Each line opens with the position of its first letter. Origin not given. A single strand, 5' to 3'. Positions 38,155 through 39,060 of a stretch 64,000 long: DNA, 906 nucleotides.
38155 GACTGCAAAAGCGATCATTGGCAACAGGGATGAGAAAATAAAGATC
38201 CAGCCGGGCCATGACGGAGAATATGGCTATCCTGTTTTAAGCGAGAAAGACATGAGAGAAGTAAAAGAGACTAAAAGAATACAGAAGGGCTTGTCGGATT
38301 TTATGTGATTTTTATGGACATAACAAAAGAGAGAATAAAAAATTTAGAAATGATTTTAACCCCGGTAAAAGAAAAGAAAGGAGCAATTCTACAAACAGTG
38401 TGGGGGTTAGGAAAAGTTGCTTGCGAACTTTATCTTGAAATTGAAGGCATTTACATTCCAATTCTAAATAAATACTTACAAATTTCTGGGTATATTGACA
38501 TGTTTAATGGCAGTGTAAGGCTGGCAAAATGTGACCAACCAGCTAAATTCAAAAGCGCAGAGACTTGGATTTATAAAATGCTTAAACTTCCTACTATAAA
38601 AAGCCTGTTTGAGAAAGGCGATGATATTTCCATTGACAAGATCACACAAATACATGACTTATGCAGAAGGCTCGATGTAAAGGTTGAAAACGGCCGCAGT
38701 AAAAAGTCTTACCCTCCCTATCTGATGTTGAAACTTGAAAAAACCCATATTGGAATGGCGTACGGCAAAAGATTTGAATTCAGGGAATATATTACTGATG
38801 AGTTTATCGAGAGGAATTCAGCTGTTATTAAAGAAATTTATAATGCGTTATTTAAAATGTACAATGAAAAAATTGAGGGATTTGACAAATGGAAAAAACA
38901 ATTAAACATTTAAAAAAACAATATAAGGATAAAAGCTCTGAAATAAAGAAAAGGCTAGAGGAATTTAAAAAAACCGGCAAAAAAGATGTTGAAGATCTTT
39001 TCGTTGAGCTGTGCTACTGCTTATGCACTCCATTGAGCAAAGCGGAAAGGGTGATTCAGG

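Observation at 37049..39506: Compact base-damage repair cluster: EndoQ-like PHP nuclease, overlapping unknown gene, Ogg2-type glycosylase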

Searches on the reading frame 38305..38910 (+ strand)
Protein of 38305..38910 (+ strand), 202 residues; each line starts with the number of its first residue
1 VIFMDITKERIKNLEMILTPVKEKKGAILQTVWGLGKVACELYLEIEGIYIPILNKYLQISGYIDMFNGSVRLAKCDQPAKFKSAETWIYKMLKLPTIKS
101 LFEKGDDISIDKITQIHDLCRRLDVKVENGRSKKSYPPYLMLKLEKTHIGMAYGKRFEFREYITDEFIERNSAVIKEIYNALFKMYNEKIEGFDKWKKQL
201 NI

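Call 3: search_protein_families(library=pfam, proteins=[window:38305-38910:+], max_evalue=1)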
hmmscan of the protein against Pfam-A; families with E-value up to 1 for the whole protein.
window:38305-38910:+ (202 aa): 0 families

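Call 4: search_protein_families(library=ncbifam, proteins=[window:38305-38910:+], max_evalue=1)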
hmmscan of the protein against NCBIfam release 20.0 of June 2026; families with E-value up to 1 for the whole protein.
window:38305-38910:+ (202 aa): 0 families

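Call 7: search_solved_structures(query=window:38305-38910:+, max_evalue=10, show_alignments=1)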
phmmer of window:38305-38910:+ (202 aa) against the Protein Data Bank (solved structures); distinct sequences matched with E-value up to 10: 1.
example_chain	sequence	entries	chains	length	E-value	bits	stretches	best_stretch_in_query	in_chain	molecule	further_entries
1wnh_A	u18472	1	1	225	0.31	14.3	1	84-121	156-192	Latexin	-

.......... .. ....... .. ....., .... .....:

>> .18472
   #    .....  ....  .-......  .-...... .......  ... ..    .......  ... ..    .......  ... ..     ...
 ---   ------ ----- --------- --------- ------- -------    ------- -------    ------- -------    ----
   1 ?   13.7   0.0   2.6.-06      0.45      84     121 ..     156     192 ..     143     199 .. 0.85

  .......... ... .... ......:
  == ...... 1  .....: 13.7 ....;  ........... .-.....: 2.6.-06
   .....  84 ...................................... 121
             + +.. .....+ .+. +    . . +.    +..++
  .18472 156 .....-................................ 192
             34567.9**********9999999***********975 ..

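Call 9: find_homologous_proteins(query=window:38305-38910:+, max_evalue=0.01)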
Query window:38305-38910:+ (202 aa): 1 proteins with E <= 0.01 among 123 candidates.
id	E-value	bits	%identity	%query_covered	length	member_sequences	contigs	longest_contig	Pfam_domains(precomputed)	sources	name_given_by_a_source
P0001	6.3e-128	442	100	99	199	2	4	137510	-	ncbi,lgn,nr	ncbi:hypothetical protein HYU07_01600 [Candidatus Woesearchaeota archaeon]|nr:hypothetical protein [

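Call 12: find_encoding_contigs(protein=P0001, flank=10000, max_places=6)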
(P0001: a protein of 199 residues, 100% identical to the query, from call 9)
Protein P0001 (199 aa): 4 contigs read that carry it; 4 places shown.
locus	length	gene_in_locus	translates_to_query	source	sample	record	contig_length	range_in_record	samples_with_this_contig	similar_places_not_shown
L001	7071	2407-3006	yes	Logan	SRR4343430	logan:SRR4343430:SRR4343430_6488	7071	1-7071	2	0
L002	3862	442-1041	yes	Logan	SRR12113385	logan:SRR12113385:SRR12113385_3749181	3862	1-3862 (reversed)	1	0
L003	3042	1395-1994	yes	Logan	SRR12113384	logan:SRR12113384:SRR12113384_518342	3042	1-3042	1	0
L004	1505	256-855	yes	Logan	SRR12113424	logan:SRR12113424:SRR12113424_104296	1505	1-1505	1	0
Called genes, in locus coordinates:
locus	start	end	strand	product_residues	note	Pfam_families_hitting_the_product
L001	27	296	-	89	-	-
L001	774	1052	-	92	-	-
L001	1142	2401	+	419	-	PF27218:MJ0043_C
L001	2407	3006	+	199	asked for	-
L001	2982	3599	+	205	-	PF22175:Ogg-HhH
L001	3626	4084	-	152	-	-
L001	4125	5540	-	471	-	PF05345:He_PIG (faint), PF00801:PKD (faint), PF17803:Cadherin_4 (faint), PF17892:Cadherin_5 (faint), PF21027:Sde0182_C (faint), PF17963:Big_9 (weak), PF18911:PKD_4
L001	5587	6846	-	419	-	PF17803:Cadherin_4 (faint), PF05345:He_PIG (faint), PF17963:Big_9 (weak), PF00801:PKD (faint), PF21027:Sde0182_C (faint), PF18911:PKD_4 (weak)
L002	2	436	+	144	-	?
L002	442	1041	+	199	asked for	-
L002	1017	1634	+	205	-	PF22175:Ogg-HhH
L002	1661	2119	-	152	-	-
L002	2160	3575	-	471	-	PF05345:He_PIG (faint), PF00801:PKD (faint), PF17803:Cadherin_4 (faint), PF17892:Cadherin_5 (faint), PF21027:Sde0182_C (faint), PF17963:Big_9 (weak), PF18911:PKD_4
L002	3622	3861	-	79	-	?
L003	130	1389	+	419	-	PF27218:MJ0043_C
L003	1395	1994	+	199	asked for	-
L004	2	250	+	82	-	?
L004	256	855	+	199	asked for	-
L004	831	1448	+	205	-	PF22175:Ogg-HhH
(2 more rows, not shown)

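Call 17: predict_structure(protein=window:38314-38910:+)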
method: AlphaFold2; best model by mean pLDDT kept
length: 199 residues; sequences in the alignment: 1
mean_pLDDT: 43.7   pTM: 0.38
mean pLDDT of the five models: 43.7, 31.9, 31.6, 27.2, 27.1
residues with pLDDT >= 90: 0; 70-90: 4; 50-70: 56; < 50: 139
segments of 3 or more residues with pLDDT < 50: 1-108, 129-135, 150-154, 184-199
pLDDT, mean of each block of 10 residues (from residue 1): 37 41 37 34 35 32 27 31 40 38 42 56 58 53 62 50 59 59 45 35
secondary structure, 60 per line:
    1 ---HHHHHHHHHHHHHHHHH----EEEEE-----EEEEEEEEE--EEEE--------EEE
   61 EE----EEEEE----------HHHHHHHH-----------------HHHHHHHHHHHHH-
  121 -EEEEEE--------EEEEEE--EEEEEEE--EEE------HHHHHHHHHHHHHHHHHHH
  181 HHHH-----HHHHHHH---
elements in order: H4-20 E25-29 E35-43 E46-49 E58-62 E67-71 H82-89 H107-119 E122-127 E136-141 E144-150 E153-155 H162-184 H190-196

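Call 20: search_protein_representatives(protein=window:38314-38910:+)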
Query: 199 residues. Proteins with E-value up to 0.001 (for the whole library): 5; up to 1e-10: 5; up to 1e-30: 2. The best 5 are listed.
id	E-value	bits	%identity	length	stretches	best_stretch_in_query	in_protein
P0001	1.8e-128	442.5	100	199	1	1-199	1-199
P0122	4.8e-40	154.0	66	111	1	89-199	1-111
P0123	9.2e-28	113.9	91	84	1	1-64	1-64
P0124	6.6e-21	91.5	46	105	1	95-195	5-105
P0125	1.7e-20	90.2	45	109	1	89-195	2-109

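Call 22: find_encoding_contigs(protein=P0122, flank=5000, max_places=3)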
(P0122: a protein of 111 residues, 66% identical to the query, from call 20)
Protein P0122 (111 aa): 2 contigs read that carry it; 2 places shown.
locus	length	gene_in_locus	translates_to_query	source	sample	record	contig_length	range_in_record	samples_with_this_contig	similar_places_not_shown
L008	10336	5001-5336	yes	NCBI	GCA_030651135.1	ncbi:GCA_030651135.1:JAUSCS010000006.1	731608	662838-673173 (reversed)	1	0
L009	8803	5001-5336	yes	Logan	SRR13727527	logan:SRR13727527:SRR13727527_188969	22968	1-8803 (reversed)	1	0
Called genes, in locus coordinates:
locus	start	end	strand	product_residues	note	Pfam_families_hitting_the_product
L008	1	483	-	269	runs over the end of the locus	PF01909:NTP_transf_2 (weak)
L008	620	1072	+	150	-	PF00293:NUDIX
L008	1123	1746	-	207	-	PF00702:Hydrolase, PF13419:HAD_2, PF13242:Hydrolase_like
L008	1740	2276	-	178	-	PF08123:DOT1, PF13847:Methyltransf_31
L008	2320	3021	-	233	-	PF12710:HAD (faint)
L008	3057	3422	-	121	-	PF00072:Response_reg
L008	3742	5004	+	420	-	PF27218:MJ0043_C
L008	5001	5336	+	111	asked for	-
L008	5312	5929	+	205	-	PF22175:Ogg-HhH, PF00730:HhH-GPD (faint)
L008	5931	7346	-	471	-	PF05345:He_PIG (faint), PF17803:Cadherin_4 (faint), PF17892:Cadherin_5 (faint), PF21027:Sde0182_C (faint), PF17963:Big_9, PF18911:PKD_4, PF00801:PKD (weak)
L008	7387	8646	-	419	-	PF19410:DUF5980 (faint), PF17803:Cadherin_4 (faint), PF05345:He_PIG (faint), PF17963:Big_9 (faint), PF00801:PKD (faint), PF21027:Sde0182_C (faint), PF18911:PKD_4 (weak)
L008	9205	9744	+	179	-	-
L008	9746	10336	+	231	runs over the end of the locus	-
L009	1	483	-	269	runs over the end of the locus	PF01909:NTP_transf_2 (weak)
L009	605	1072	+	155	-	PF00293:NUDIX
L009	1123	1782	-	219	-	PF00702:Hydrolase, PF13419:HAD_2, PF13242:Hydrolase_like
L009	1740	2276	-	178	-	PF08123:DOT1, PF13847:Methyltransf_31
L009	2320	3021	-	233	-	PF12710:HAD (faint)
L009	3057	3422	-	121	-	PF00072:Response_reg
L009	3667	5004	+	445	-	PF27218:MJ0043_C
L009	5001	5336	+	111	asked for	-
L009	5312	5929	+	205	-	PF22175:Ogg-HhH, PF00730:HhH-GPD (faint)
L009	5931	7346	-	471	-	PF05345:He_PIG (faint), PF17803:Cadherin_4 (faint), PF17892:Cadherin_5 (faint), PF21027:Sde0182_C (faint), PF17963:Big_9, PF18911:PKD_4, PF00801:PKD (weak)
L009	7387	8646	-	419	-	PF19410:DUF5980 (faint), PF17803:Cadherin_4 (faint), PF05345:He_PIG (faint), PF17963:Big_9 (faint), PF00801:PKD (faint), PF21027:Sde0182_C (faint), PF18911:PKD_4 (weak)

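Call 23: find_encoding_contigs(protein=P0124, flank=5000, max_places=3)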
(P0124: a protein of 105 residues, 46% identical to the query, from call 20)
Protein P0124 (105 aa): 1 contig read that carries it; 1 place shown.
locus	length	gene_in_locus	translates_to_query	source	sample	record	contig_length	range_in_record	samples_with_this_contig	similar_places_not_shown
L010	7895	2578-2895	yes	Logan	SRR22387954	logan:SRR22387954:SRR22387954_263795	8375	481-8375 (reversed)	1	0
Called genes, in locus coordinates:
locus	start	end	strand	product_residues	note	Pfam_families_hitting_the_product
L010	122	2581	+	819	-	PF14890:Intein_splicing (weak), PF27218:MJ0043_C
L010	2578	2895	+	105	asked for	-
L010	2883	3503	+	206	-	PF22175:Ogg-HhH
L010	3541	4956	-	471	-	PF05345:He_PIG (faint), PF17892:Cadherin_5 (faint), PF21027:Sde0182_C (faint), PF00801:PKD (faint), PF17963:Big_9 (weak), PF17803:Cadherin_4 (weak), PF18911:PKD_4 (weak)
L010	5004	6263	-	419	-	PF19410:DUF5980 (faint), PF21027:Sde0182_C (faint), PF17803:Cadherin_4 (faint), PF05345:He_PIG (faint), PF17963:Big_9 (faint), PF00801:PKD (faint), PF18911:PKD_4 (weak)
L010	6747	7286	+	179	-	-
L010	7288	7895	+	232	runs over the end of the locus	PF11848:DUF3368 (faint)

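Call 24: find_encoding_contigs(protein=P0125, flank=5000, max_places=3)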
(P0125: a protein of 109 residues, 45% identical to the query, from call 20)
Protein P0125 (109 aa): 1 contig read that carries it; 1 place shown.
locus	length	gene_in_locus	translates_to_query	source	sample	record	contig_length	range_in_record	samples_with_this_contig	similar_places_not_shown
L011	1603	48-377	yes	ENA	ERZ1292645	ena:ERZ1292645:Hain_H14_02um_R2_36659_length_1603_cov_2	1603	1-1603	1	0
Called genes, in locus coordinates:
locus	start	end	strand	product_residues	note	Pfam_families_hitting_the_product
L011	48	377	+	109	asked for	-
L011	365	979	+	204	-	PF22175:Ogg-HhH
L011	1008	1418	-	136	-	PF08843:AbiEii (weak)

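Call 25: find_encoding_contigs(protein=P0123, flank=5000, max_places=3)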
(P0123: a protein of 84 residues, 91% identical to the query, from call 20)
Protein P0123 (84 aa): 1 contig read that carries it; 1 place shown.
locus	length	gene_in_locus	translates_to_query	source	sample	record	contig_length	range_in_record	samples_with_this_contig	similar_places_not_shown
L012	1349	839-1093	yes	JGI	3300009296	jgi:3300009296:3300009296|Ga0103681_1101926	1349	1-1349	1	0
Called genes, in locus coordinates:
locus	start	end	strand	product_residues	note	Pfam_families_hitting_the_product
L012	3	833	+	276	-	?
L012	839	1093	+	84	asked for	-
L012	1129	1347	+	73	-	?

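Call 52: search_protein_families(library=phrogs, proteins=[window:38314-38910:+, P0122, P0124, P0125], max_evalue=1)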
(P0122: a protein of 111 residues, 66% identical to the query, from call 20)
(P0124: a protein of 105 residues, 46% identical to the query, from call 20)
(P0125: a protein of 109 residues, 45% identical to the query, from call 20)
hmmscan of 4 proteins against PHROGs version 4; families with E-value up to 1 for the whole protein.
window:38314-38910:+ (199 aa): 1 family
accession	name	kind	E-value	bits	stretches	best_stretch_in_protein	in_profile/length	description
phrog_63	-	transcription regulation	0.051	13.9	1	94-182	156-229/431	anti-repressor Ant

P0122 (111 aa): 0 families

P0124 (105 aa): 0 families

P0125 (109 aa): 0 families

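Call 53: search_protein_families(library=padloc, proteins=[window:38314-38910:+, P0122, P0124, P0125], max_evalue=1)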
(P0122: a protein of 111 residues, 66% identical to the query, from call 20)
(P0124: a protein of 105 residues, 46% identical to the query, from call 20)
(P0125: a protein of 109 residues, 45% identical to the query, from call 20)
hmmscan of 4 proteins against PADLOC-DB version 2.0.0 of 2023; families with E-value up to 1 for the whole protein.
window:38314-38910:+ (199 aa): 0 families

P0122 (111 aa): 0 families

P0124 (105 aa): 0 families

P0125 (109 aa): 0 families

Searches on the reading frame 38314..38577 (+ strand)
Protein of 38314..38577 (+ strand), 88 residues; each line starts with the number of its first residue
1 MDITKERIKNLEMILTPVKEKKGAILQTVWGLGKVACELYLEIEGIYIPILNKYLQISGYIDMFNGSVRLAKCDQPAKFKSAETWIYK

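Call 41: find_related_loci(query=window:38314-38577:+, collection=viral_contigs, flank=4000)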
Query window:38314-38577:+ (88 aa) in viral_contigs; peptide patterns used: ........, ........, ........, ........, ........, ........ (x = any residue, [..] = any of these).
10 stretches matched a pattern, but none encodes a relative of the query by tblastn (E <= 1e-3).

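Call 52: search_protein_families(library=phrogs, proteins=[window:38314-38577:+], max_evalue=1)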
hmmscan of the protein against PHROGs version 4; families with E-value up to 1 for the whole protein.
window:38314-38577:+ (88 aa): 0 families

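Call 53: search_protein_families(library=padloc, proteins=[window:38314-38577:+], max_evalue=1)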
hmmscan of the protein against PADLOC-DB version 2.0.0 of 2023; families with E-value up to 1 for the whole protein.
window:38314-38577:+ (88 aa): 0 families
